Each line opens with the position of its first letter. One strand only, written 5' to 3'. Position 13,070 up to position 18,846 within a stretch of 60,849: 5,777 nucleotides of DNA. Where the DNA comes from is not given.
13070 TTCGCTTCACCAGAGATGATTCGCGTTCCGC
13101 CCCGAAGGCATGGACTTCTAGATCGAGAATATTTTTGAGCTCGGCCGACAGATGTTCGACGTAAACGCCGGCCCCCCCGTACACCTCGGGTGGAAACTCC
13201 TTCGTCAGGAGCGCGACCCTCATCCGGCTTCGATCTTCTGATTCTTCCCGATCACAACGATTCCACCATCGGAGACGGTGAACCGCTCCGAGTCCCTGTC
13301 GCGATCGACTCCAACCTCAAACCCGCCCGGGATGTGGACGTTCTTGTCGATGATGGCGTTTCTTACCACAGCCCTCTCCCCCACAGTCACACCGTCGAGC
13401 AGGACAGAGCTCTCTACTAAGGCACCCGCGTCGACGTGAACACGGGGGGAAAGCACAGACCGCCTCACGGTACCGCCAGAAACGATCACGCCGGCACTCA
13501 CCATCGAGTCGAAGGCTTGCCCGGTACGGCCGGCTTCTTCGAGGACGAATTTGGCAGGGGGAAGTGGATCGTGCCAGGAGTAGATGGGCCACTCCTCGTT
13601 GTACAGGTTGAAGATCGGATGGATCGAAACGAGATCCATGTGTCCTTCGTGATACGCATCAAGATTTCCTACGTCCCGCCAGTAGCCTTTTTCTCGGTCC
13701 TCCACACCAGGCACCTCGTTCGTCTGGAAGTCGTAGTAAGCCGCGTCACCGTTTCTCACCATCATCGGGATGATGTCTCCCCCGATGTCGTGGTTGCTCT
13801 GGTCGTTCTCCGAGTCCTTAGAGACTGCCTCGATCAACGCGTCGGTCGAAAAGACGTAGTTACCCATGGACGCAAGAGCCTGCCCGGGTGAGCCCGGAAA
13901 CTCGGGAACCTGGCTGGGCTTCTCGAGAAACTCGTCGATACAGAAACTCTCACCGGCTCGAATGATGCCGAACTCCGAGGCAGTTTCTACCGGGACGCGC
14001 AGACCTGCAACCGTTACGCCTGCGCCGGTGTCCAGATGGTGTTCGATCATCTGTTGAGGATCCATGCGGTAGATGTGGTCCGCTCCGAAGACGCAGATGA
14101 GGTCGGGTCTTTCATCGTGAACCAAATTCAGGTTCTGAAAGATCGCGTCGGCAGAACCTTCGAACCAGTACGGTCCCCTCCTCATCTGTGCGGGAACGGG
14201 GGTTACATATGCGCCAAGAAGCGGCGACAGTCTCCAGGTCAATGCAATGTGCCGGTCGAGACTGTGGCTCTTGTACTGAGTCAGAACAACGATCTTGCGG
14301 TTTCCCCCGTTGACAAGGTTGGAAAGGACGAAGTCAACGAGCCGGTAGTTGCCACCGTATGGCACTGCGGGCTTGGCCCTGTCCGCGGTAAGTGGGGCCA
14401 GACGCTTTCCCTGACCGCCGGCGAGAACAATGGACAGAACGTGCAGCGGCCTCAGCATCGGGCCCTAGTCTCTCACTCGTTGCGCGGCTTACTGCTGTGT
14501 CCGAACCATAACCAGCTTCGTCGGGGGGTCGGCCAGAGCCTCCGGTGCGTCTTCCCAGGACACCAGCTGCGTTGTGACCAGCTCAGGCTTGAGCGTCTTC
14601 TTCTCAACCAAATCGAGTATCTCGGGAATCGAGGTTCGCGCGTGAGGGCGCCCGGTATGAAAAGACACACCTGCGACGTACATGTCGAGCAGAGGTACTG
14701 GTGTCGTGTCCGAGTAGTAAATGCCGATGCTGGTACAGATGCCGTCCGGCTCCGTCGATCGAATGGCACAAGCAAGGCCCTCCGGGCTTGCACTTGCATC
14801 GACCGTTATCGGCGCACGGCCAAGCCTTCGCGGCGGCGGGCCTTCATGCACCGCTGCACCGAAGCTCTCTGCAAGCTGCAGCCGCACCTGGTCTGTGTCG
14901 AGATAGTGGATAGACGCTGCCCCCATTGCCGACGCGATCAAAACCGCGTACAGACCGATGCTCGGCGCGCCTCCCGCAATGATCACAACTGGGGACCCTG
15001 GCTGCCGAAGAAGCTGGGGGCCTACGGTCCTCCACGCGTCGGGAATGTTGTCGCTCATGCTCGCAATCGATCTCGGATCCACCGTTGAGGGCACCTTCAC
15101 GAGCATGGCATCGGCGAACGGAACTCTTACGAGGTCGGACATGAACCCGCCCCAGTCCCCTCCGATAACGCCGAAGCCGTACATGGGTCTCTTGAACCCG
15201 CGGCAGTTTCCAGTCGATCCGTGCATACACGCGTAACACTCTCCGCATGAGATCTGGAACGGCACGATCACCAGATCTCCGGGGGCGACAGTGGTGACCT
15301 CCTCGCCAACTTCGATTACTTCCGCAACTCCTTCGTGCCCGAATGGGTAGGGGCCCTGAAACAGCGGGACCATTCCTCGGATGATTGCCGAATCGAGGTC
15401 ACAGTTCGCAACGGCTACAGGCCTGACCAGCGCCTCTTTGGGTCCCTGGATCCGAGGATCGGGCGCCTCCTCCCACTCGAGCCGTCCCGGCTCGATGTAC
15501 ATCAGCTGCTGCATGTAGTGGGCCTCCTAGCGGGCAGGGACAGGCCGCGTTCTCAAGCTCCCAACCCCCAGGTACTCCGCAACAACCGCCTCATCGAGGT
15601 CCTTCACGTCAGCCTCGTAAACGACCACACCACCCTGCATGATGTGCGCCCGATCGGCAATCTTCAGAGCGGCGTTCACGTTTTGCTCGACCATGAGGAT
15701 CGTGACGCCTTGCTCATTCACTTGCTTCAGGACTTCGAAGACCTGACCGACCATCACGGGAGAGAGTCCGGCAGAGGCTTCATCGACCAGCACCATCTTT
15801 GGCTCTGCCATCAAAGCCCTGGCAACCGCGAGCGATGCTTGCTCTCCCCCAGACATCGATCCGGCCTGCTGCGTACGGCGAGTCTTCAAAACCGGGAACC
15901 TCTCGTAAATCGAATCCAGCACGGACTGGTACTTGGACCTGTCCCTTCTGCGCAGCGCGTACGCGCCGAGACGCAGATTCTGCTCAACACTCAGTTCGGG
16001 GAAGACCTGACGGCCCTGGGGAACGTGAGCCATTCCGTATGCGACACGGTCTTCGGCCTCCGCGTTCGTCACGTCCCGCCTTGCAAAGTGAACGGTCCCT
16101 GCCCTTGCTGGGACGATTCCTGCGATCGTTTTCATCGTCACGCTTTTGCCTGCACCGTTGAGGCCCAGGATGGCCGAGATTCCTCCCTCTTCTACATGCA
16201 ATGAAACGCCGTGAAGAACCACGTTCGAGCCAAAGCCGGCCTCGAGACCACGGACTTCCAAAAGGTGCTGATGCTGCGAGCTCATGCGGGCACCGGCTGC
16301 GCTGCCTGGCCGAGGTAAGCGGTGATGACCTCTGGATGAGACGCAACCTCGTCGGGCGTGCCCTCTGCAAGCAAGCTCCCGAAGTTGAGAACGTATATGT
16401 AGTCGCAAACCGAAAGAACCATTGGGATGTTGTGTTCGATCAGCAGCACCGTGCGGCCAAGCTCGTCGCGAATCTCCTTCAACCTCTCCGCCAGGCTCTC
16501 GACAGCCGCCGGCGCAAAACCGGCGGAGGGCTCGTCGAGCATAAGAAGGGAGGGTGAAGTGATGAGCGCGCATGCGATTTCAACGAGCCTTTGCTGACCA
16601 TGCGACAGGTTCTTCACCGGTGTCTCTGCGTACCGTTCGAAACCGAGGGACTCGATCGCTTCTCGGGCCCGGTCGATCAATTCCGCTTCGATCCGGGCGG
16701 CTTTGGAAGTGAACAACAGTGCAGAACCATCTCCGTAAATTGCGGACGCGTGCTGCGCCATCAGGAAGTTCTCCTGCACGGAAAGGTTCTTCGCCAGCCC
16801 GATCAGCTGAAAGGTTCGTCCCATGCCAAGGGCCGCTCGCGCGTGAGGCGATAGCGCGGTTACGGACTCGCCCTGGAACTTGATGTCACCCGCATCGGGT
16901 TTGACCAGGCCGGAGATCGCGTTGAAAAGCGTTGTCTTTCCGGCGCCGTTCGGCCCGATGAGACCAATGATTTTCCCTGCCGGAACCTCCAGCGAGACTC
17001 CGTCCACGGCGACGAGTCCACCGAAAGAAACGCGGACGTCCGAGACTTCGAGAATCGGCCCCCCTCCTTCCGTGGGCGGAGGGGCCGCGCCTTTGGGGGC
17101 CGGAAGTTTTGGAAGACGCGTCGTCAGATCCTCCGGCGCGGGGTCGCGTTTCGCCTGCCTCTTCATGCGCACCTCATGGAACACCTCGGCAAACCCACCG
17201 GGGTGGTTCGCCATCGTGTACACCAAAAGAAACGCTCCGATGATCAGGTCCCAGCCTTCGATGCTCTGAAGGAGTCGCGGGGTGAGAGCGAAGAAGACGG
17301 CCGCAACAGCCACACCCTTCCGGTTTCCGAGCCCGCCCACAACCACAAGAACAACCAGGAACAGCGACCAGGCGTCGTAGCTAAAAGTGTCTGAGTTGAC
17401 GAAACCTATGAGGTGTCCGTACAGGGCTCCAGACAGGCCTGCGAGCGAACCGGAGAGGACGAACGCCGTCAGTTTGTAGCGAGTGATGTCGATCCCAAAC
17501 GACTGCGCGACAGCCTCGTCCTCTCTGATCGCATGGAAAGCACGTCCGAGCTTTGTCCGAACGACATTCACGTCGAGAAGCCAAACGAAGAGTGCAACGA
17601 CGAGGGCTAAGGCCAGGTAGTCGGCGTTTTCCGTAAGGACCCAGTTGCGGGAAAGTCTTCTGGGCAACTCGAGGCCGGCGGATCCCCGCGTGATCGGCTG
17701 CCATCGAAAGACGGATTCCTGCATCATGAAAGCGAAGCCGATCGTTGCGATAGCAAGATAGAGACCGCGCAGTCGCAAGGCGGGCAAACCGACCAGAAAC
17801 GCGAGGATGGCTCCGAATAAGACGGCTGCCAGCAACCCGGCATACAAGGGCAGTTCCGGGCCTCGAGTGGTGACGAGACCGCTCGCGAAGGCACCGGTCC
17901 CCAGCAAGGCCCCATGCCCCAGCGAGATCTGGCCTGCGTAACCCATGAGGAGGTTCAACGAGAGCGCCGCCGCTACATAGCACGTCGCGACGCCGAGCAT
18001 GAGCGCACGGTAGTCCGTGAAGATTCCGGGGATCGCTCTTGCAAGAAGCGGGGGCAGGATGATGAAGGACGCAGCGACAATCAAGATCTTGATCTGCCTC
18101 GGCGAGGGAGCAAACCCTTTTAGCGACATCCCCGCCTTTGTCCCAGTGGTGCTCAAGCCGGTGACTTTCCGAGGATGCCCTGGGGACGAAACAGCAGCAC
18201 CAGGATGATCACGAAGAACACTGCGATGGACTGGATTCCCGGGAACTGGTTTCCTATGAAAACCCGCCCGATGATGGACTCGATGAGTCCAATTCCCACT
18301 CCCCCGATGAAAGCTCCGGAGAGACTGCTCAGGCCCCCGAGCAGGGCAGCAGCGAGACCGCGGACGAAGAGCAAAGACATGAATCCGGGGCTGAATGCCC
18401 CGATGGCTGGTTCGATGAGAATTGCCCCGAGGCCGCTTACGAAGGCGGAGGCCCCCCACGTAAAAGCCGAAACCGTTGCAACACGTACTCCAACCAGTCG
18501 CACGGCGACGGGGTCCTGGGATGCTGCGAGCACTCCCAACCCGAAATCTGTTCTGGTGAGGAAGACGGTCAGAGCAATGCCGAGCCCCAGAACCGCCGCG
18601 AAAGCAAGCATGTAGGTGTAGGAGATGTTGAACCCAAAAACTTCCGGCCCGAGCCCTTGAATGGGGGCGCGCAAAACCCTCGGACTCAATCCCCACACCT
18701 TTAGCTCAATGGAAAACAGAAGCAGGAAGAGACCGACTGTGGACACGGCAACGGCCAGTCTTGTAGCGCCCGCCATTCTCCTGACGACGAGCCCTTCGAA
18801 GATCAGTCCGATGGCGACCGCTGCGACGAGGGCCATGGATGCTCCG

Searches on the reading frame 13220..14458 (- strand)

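Call 62: search_protein_families(library=pfam, proteins=[window:13220-14458:-], max_evalue=0.0001)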
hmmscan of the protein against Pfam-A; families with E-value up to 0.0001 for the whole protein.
window:13220-14458:- (412 aa): 5 families
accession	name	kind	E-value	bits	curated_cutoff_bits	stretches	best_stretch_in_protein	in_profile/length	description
PF00483.29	NTP_transferase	-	1.7e-60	205.1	21.2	1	9-276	2-242/245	Nucleotidyl transferase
PF24894.1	Hexapep_GlmU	-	7.7e-40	135.7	23.3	1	300-403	1-104/104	GlmU-like, C-terminal hexapeptide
PF25247.1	LbH_GLGC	-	1.4e-09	38.5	27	1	357-412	74-133/135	GLGC left-handed parallel beta-helix domain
PF25084.1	LbH_EIF2B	-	1.5e-06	28.6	54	1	324-381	29-86/105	EIF2B subunit epsilon LbH domain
PF07959.18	Fucose_pyrophosphorylase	-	8.1e-06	25.5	34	0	327-378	283-337/418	Fucose pyrophosphorylase domain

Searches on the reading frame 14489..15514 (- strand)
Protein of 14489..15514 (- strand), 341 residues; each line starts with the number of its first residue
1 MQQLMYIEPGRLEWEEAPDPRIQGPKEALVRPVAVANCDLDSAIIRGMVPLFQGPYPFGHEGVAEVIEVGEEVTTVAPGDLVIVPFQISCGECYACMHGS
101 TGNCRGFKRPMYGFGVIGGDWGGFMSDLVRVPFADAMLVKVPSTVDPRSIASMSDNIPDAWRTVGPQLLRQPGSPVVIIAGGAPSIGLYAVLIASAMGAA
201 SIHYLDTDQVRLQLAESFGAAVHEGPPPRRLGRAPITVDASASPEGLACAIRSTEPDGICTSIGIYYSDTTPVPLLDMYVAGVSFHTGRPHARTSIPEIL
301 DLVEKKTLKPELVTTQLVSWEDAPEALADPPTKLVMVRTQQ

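Call 62: search_protein_families(library=pfam, proteins=[window:14489-15514:-], max_evalue=0.0001)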
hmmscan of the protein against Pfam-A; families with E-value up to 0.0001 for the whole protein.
window:14489-15514:- (341 aa): 2 families
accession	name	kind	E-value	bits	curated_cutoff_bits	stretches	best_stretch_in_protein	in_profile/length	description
PF08240.17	ADH_N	-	1.1e-19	71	23.5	1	24-142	1-103/104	Alcohol dehydrogenase GroES-like domain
PF00107.32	ADH_zinc_N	-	3.1e-07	30.8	31.8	1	186-285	2-109/129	Zinc-binding dehydrogenase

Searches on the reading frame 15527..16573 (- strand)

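Call 62: search_protein_families(library=pfam, proteins=[window:15527-16573:-], max_evalue=0.0001)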
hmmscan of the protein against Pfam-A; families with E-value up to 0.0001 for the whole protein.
window:15527-16573:- (348 aa): 1 family
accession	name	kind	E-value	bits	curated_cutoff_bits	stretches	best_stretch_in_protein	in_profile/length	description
PF00005.33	ABC_tran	-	1.1e-26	94.5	25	1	120-267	1-136/137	ABC transporter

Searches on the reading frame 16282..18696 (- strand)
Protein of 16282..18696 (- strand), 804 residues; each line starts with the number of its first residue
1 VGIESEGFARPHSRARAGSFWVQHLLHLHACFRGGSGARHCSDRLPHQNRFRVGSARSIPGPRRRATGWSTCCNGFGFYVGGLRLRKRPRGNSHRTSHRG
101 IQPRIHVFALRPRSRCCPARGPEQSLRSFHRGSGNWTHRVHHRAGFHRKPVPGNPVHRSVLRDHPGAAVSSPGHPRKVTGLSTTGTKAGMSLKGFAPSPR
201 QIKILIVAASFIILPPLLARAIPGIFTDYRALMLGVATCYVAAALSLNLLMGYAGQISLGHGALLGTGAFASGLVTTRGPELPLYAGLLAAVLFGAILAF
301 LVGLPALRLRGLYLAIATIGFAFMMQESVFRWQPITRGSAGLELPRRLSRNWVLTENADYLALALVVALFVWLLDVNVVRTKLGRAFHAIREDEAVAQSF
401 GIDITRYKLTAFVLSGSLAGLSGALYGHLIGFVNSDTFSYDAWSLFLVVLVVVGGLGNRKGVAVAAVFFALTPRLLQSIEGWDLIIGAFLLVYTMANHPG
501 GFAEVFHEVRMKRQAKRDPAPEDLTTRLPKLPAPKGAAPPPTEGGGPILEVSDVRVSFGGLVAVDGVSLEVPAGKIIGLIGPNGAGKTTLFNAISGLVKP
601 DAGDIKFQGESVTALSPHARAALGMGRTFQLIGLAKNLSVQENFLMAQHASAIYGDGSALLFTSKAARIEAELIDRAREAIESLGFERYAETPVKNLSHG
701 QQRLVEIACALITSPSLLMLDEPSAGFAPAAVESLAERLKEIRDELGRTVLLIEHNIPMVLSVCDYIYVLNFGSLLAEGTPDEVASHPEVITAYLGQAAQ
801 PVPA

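Call 50: search_protein_families(library=pfam, proteins=[window:16282-18696:-], max_evalue=0.001)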
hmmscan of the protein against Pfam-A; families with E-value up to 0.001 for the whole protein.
window:16282-18696:- (804 aa): 7 families
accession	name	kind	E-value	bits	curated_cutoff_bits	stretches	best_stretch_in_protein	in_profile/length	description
PF02653.21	BPD_transp_2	-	5.2e-44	150.8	26.8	1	233-491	5-266/269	Branched-chain amino acid transport system / permease component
PF00005.33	ABC_tran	-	3.3e-32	112.4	25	1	565-724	2-136/137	ABC transporter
PF13304.12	AAA_21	-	1.4e-12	48.7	27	2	680-751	221-294/304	AAA domain, putative AbiEii toxin, Type IV TA system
PF12399.14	BCA_ABC_TP_C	-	3.7e-10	39.6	25.5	1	775-798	2-25/27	Branched-chain amino acid ATP-binding cassette transporter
PF13476.12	AAA_23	-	0.00051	21.2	27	1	574-595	19-40/201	AAA domain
PF02463.25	SMC_N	-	0.00063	19.7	40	0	576-745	26-189/220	RecF/RecN/SMC N terminal domain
PF13555.12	AAA_29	-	0.00068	19.8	27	0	569-607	17-54/61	P-loop containing region of AAA domain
